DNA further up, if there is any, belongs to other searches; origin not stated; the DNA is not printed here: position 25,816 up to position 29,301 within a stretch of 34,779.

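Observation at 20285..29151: Five-gene, translationally coupled operon encoding only exported, Cys-rich proteins of no recognisable family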

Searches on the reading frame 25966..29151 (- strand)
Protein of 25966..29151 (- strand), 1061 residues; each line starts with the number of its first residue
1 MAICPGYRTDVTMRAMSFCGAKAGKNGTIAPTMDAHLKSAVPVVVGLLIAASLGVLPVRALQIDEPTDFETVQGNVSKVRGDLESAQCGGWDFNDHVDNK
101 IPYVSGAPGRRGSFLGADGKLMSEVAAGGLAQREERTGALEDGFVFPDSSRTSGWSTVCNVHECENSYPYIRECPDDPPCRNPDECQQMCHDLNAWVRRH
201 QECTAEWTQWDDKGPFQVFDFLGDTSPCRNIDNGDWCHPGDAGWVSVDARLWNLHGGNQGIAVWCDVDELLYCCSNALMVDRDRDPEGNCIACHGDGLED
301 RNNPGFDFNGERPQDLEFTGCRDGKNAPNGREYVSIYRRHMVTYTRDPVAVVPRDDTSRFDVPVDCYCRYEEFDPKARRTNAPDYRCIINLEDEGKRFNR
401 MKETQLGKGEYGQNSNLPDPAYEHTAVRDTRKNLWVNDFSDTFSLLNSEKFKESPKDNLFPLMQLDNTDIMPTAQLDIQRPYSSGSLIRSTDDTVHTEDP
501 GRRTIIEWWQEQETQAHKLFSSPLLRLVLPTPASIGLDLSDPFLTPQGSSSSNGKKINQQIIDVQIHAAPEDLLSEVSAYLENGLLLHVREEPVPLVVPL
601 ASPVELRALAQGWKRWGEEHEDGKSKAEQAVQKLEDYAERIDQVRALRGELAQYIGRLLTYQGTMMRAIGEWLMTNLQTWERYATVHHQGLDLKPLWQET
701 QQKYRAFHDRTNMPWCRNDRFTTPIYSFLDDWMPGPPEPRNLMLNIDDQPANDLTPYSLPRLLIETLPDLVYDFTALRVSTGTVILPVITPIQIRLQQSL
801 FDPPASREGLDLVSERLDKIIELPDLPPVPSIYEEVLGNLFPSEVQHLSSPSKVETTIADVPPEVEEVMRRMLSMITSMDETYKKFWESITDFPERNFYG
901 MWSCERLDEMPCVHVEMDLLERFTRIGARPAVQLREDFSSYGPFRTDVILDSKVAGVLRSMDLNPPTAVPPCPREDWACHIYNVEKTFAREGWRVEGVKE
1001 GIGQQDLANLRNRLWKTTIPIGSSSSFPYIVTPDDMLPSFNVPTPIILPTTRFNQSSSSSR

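Call 3: search_protein_families(library=pfam, proteins=[window:25966-29151:-], max_evalue=1)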
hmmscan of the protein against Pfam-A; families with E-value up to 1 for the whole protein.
window:25966-29151:- (1061 aa): 0 families

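Call 4: search_protein_families(library=ncbifam, proteins=[window:25966-29151:-], max_evalue=1)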
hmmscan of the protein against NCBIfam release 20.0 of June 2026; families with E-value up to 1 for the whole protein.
window:25966-29151:- (1061 aa): 0 families

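Call 12: search_solved_structures(query=window:25966-29151:-, max_evalue=1)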
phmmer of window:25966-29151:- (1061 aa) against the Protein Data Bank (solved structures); distinct sequences matched with E-value up to 1: 50.
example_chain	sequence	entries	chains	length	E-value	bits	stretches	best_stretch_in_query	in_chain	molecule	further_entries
9ymg_B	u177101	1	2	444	0.24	12.2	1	851-920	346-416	Tubulin beta chain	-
4lnu_B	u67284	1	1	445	0.29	11.9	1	851-919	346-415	Tubulin beta chain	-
6tis_B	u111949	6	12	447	0.29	11.8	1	851-919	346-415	Tubulin beta-1 chain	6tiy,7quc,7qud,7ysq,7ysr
3ryc_B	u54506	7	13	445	0.3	11.8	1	851-919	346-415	Tubulin beta chain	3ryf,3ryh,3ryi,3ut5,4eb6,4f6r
6tiu_B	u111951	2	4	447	0.3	11.8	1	851-919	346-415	Tubulin beta-1 chain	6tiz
3j8x_B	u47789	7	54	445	0.3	11.8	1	851-919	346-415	Tubulin beta-2B chain | Tubulin beta chain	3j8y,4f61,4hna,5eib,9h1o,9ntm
24mc_W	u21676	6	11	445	0.3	11.8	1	851-919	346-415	Tubulin beta-2A chain | Tubulin beta chain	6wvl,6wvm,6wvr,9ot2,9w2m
3du7_B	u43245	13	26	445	0.3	11.8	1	851-919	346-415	Tubulin beta-2B chain | Tubulin beta chain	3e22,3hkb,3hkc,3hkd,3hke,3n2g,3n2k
7nvn_T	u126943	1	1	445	0.3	11.8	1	851-919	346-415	Tubulin beta-2A chain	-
11yj_A1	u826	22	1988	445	0.3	11.8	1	851-919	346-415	Tubulin beta-4B chain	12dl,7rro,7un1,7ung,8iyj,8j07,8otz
1z2b_B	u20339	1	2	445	0.3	11.8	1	851-919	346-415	Tubulin beta chain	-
9eok_B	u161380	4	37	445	0.31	11.8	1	851-919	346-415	Tubulin beta-4 chain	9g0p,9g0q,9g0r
9fvj_A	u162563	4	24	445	0.31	11.8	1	851-919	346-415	Tubulin beta chain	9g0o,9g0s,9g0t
8snb_AC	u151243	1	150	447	0.31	11.8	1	851-919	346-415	Tubulin beta chain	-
5ca1_B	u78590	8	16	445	0.31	11.8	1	851-919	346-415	Tubulin beta-2 chain | Tubulin beta chain | Tubulin beta-2B chain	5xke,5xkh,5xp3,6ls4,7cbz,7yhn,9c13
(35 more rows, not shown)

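Call 25: find_homologous_proteins(query=window:25966-29151:-)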
Query window:25966-29151:- (1061 aa): 35 proteins with E <= 0.001 among 7492 candidates.
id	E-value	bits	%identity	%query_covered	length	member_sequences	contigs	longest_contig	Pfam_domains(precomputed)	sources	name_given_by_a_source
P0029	0.0e+0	2377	96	97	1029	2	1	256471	-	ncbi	ncbi:MAG: hypothetical protein ABIG34_01040 [Candidatus Peregrinibacteria bacterium]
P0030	0.0e+0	2096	85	97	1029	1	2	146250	-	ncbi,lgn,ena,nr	ncbi:hypothetical protein AUJ46_03355 [Candidatus Peregrinibacteria bacterium CG1_02_54_53]|nr:MAG: 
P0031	0.0e+0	1841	75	97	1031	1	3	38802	-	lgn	-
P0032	0.0e+0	1733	72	97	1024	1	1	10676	-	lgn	-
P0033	0.0e+0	1731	72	97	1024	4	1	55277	-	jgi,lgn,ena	-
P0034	0.0e+0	1729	72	97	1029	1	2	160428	-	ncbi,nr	ncbi:MAG: hypothetical protein PHX87_00395 [Candidatus Peribacteraceae bacterium]|nr:hypothetical pr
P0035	0.0e+0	1693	70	96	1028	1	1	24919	-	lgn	-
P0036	0.0e+0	1654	67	97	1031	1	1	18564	-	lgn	-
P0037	0.0e+0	1647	69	97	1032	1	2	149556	-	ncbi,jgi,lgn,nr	ncbi:MAG: hypothetical protein PHX93_01275 [Candidatus Peribacteraceae bacterium]|jgi:hypothetical p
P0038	0.0e+0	1630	68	95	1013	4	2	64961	-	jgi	-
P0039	0.0e+0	1561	65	97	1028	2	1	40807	-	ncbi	-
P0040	0.0e+0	1542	67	95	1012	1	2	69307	-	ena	-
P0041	0.0e+0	1355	74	73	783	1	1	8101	-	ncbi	ncbi:MAG: hypothetical protein V1876_00390, partial [Candidatus Peregrinibacteria bacterium]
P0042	0.0e+0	1314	56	99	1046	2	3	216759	-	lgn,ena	-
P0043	0.0e+0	1206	55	96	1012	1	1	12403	-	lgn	-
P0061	9.8e-85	303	28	94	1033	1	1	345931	-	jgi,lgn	jgi:hypothetical protein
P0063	8.1e-45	171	30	31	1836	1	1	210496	-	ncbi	-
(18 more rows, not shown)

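Call 29: search_solved_structures(query=A1, max_evalue=1)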
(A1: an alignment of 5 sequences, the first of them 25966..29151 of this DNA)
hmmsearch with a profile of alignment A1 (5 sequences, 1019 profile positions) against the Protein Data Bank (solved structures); distinct sequences matched with E-value up to 1: 0.

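Call 35: find_encoding_contigs(protein=P0063, flank=10000, max_places=1)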
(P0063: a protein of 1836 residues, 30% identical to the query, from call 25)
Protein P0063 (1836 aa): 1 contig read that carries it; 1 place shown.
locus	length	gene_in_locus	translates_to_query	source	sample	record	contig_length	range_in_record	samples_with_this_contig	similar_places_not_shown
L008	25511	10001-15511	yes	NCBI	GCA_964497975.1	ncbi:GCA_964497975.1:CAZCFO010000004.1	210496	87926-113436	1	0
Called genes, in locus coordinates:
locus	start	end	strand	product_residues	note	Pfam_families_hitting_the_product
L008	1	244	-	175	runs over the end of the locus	-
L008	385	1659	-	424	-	PF00275:EPSP_synthase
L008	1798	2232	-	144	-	PF01252:Peptidase_A8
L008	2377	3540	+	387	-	PF01098:FTSW_RODA_SPOVE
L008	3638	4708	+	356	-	PF03033:Glyco_transf_28, PF13579:Glyco_trans_4_4 (weak), PF04101:Glyco_tran_28_C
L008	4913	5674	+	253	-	PF00160:Pro_isomerase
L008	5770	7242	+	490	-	PF00749:tRNA-synt_1c, PF19269:Anticodon_2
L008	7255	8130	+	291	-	PF01565:FAD_binding_4, PF02873:MurB_C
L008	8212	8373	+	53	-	-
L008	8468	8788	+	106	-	-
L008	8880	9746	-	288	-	PF00436:SSB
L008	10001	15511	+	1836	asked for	-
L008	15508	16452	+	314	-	-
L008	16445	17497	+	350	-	-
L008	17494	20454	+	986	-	-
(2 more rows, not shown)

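Call 36: find_encoding_contigs(protein=P0061, flank=10000, max_places=1)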
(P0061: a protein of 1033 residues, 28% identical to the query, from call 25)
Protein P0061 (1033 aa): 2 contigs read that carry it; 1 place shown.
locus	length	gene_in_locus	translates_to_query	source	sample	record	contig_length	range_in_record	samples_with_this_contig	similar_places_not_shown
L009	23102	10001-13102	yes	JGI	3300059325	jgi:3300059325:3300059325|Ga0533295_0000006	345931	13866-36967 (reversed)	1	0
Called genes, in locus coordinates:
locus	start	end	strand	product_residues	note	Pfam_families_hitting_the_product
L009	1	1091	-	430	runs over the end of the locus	PF00275:EPSP_synthase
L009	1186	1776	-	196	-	PF01252:Peptidase_A8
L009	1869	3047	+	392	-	PF01098:FTSW_RODA_SPOVE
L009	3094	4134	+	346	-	PF03033:Glyco_transf_28, PF13579:Glyco_trans_4_4 (weak), PF04101:Glyco_tran_28_C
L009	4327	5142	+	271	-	PF00160:Pro_isomerase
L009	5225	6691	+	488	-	PF00749:tRNA-synt_1c, PF19269:Anticodon_2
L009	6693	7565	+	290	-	PF01565:FAD_binding_4, PF02873:MurB_C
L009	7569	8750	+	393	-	-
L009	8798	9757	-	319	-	PF00436:SSB, PF01336:tRNA_anti-codon (faint), PF00436:SSB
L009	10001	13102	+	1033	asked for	-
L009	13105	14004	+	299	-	-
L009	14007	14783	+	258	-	-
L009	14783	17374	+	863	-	-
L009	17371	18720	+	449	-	-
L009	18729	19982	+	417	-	-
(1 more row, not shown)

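Call 65: search_protein_families(library=pfam, alignment_id=A6, max_evalue=0.1)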
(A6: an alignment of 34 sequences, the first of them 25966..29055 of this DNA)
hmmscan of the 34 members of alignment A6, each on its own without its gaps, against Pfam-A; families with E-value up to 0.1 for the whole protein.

A. member 1, window:25966-29055:- (1029 aa): 0 families

B. families by the number of members that match (of 34 scanned): 9 families
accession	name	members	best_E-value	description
PF11932.13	DUF3450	2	0.013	Protein of unknown function (DUF3450)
PF23416.1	DUF7107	2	0.06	Domain of unknown function (DUF7107)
PF18041.7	MapZ_EC1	1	0.0059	MapZ extracellular domain 1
PF05859.17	Mis12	1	0.012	Mis12 protein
PF04136.21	COG3_N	1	0.019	Conserved oligomeric Golgi complex subunit 3, N-terminal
PF02646.22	RmuC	1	0.021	RmuC family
PF13935.11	Ead_Ea22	1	0.031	Ead/Ea22-like protein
PF23437.1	DUF7122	1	0.072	Family of unknown function (DUF7122)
PF25034.1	Spectrin_SYNE1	1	0.099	Nesprin-1, spectrin repeats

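Call 72: predict_structure(alignment_id=A6)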
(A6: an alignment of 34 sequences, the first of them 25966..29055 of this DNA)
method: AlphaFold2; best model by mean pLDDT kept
length: 1029 residues; sequences in the alignment: 34
mean_pLDDT: 69.4   pTM: 0.64
mean pLDDT of the five models: 69.4, 68.6, 67.6, 64.1, 63.9
residues with pLDDT >= 90: 147; 70-90: 434; 50-70: 255; < 50: 193
segments of 3 or more residues with pLDDT < 50: 1-10, 14-34, 269-274, 376-453, 500-527, 989-996, 998-1029
pLDDT, mean of each block of 10 residues (from residue 1): 37 47 34 47 55 54 76 87 83 79 60 81 92 85 87 93 94 89 87 93 87 90 82 92 91 89 65 51 68 85 93 80 83 90 86 90 77 54 34 36 29 38 41 30 39 58 77 86 80 60 39 39 47 56 58 62 68 82 80 81 80 71 72 71 76 83 87 75 69 89 84 85 88 77 55 68 67 73 76 66 71 56 74 93 92 83 60 86 93 75 65 64 72 58 67 56 54 74 62 46 41 29 29
secondary structure, 60 per line:
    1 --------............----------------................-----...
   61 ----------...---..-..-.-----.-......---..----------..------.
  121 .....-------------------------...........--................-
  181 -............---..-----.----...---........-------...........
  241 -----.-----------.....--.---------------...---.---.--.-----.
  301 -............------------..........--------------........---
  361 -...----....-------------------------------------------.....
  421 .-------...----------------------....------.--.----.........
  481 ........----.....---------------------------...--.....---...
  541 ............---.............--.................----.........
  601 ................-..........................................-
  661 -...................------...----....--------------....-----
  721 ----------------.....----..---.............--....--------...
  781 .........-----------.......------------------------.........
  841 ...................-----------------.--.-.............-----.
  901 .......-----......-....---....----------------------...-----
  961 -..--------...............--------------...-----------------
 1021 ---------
elements in order (helices of 4 or more, strands of 3 or more residues): H9-20 H37-52 E58-60 E71-73 H91-96 E120-125 H151-161 E164-179 E182-193 H215-222 E230-240 E258-262 E302-313 E326-335 E353-357 H369-372 H416-421 H454-457 H472-488 E493-497 E530-534 H538-552 E556-568 H571-587 H592-616 H618-659 H662-680 H694-697 H712-715 E737-741 E751-763 H766-769 H778-789 H801-807 H832-859 H884-894 E900-902 H903-907 H913-918 H920-923 H927-930 E953-955 H972-986
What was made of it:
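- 25966..29055 (-): Gene A (1029 aa from the ATG at 29055; the ORF is open up to 29151). It has a cleavable-looking signal (…LPVRA|LQ). Next comes a beta-rich, Cys-rich N-terminal domain that carries large lineage-specific insertions. The C-terminal half is conserved and includes long helical hairpins. AlphaFold model, call 72: mean pLDDT 69, pTM 0.64, with residues ~60-370 at pLDDT 80-94.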

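Call 74: fold_search(model_id=the predicted structure, library=pdb)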
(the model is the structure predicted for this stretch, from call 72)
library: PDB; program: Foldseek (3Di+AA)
matches with E <= 10: 236; with E <= 0.001: 0
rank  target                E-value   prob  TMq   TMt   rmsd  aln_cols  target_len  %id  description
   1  8as3_A                2.5e-01  0.05  0.03  0.07  29.3       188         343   10  Structure of arrestin2 in complex with 6P CCR5 phosphopeptide and Fab30 (released 2023-06-07)
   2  7v99_A                4.2e-01  0.09  0.05  0.05  35.4       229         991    9  catalytic core of human telomerase holoenzyme (released 2022-03-30)
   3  5mdm_A                4.7e-01  0.02  0.04  0.08  18.6       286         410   10  Structural intermediates in the fusion associated transition of vesiculovirus glycoprotein (released 2016-12-14)
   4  4zpy                  6.0e-01  0.03  0.03  0.05  26.9       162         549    6  Structure of N170A MVM mutant empty capsid (released 2017-05-24)
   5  4d6w_C                6.7e-01  0.02  0.05  0.09  18.3       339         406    8  Crystal Structure of the low pH conformation of Chandipura Virus glycoprotein G ectodomain (released 2015-03-04)
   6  7f1x_A                6.7e-01  0.01  0.03  0.06  28.8       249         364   10  X-ray crystal structure of visual arrestin complexed with inositol 1,4,5-triphosphate (released 2021-10-27)
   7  6cv4_A                7.8e-01  0.03  0.03  0.09  21.4       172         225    8  CryoEM structure of human enterovirus D68 emptied particle (after incubation with low molecular weight heparin) (released 2019-07-24)
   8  7jxa_B                7.8e-01  0.02  0.04  0.08  27.1       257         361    8  CRYSTAL STRUCTURE OF NATIVE BOVINE ARRESTIN 1 IN COMPLEX WITH INOSITOL 1,4,5-TRIPHOSPHATE (released 2021-10-13)
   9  8tu2_1                8.7e-01  0.01  0.04  0.06  35.1       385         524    9  The Capsid of Rat Bocavirus (released 2023-08-30)
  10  7zdz_B                9.2e-01  0.03  0.05  0.12  27.1       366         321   10  Cryo-EM structure of the human inward-rectifier potassium 2.1 channel (Kir2.1) (released 2022-09-28)
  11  4jqi_A                1.1e+00  0.03  0.03  0.07  29.8       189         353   10  Structure of active beta-arrestin1 bound to a G protein-coupled receptor phosphopeptide (released 2013-04-17)
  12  9e5v_A                1.1e+00  0.01  0.04  0.06  33.0       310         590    6  The postfusion conformation of herpes simplex virus type 1 (HSV-1) glycoprotein B (gB) (released 2026-03-18)
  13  4j2q_B                1.2e+00  0.02  0.04  0.08  26.1       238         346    9  Crystal structure of C-terminally truncated arrestin reveals mechanism of arrestin activation (released 2013-05-01)
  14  9jme_A                1.2e+00  0.01  0.04  0.07  25.2       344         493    9  Cryo-EM structure of BV gB and FAB 16F9 complex (released 2025-09-24)
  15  9n5l_1                1.2e+00  0.01  0.03  0.06  34.3       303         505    8  The Red Crowned-Crane Parvovirus Capsid (released 2025-07-02)
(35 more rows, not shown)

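Call 76: fold_search(model_id=the predicted structure, library=viral)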
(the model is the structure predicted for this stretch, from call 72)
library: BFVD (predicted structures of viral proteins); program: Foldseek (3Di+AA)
matches with E <= 10: 566; with E <= 0.001: 0
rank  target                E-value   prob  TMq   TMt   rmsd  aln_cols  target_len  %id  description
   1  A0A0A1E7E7            6.7e-02  0.03  0.04  0.06  22.6       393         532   10  Glycoprotein [Lepeophtheirus salmonis rhabdovirus 9]
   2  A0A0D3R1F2            1.2e-01  0.05  0.05  0.07  21.5       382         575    9  Glycoprotein [Marco virus]
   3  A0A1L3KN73            1.9e-01  0.05  0.05  0.07  20.7       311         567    6  Putative glycoprotein [Hubei diptera virus 10]
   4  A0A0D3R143            1.9e-01  0.02  0.05  0.06  22.9       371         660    9  Glycoprotein [Aruac virus]
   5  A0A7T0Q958            2.1e-01  0.04  0.05  0.08  22.7       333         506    9  Glycoprotein [American bat vesiculovirus]
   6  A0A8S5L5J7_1          2.2e-01  0.13  0.05  0.06  33.7       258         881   10  DNA polymerase B [MELD virus sp.]
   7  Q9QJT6                2.7e-01  0.02  0.04  0.07  21.2       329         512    7  Glycoprotein [Snakehead rhabdovirus]
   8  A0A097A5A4            2.7e-01  0.02  0.05  0.06  22.3       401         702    7  G protein [Santa barbara virus]
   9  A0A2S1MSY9            3.3e-01  0.21  0.05  0.19  13.1       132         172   12  BCRF0 [Epstein-Barr virus (strain GD1)]
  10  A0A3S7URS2            3.3e-01  0.03  0.04  0.06  21.6       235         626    9  (no name in the UniProt tables at hand)
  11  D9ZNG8                3.5e-01  0.80  0.05  0.43   6.5        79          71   11  (no name in the UniProt tables at hand)
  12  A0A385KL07            3.5e-01  0.05  0.05  0.08  23.8       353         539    8  Putative envelope glycoprotein [Dillard's Draw virus]
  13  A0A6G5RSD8            3.7e-01  0.02  0.05  0.07  17.9       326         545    7  Glycoprotein [Frog lyssa-like virus 1]
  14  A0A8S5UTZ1            4.1e-01  0.20  0.04  0.24   7.0        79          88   15  Uncharacterized protein [Myoviridae sp. ctvxP16]
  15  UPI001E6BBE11         4.1e-01  0.01  0.03  0.06  35.7       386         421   10  (no name look-up for this kind of identifier)
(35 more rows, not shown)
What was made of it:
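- On Class III viral fusion glycoproteins (rhabdovirus G, herpesvirus gB): These proteins recur among the Foldseek rows for A, but with E 0.07-1.5, probability <= 0.05 and TM-score <= 0.08 (calls 74, 76).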

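Call 85: search_protein_families(library=phrogs, proteins=[window:25966-29055:-], max_evalue=0.1)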
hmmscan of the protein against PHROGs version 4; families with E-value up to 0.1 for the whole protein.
window:25966-29055:- (1029 aa): 1 family
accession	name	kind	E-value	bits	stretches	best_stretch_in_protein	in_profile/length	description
phrog_36987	-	unknown function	0.031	15.6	1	602-618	30-46/47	-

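Call 97: search_protein_families(library=padloc, proteins=[window:25966-29055:-], max_evalue=0.1)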
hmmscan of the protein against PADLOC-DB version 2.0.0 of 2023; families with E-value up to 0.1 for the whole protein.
window:25966-29055:- (1029 aa): 0 families

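Call 101: search_dna_similar(query=window:25966-29055:-, collection=phages, mode=protein, max_evalue=0.001, max_rows=5)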
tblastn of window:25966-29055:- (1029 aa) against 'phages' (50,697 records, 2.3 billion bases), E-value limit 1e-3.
No match.

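Call 108: search_solved_structures(query=A6, max_evalue=1)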
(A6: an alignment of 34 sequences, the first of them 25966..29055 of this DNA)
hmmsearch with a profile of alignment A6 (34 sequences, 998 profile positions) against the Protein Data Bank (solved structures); distinct sequences matched with E-value up to 1: 2.
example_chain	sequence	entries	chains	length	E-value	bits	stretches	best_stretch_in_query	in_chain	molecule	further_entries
6r84_A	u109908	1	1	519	0.28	12.3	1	579-652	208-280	ABC transporter ATP-binding protein ARB1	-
8iuf_4G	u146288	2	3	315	0.77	10.9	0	589-630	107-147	COXEG7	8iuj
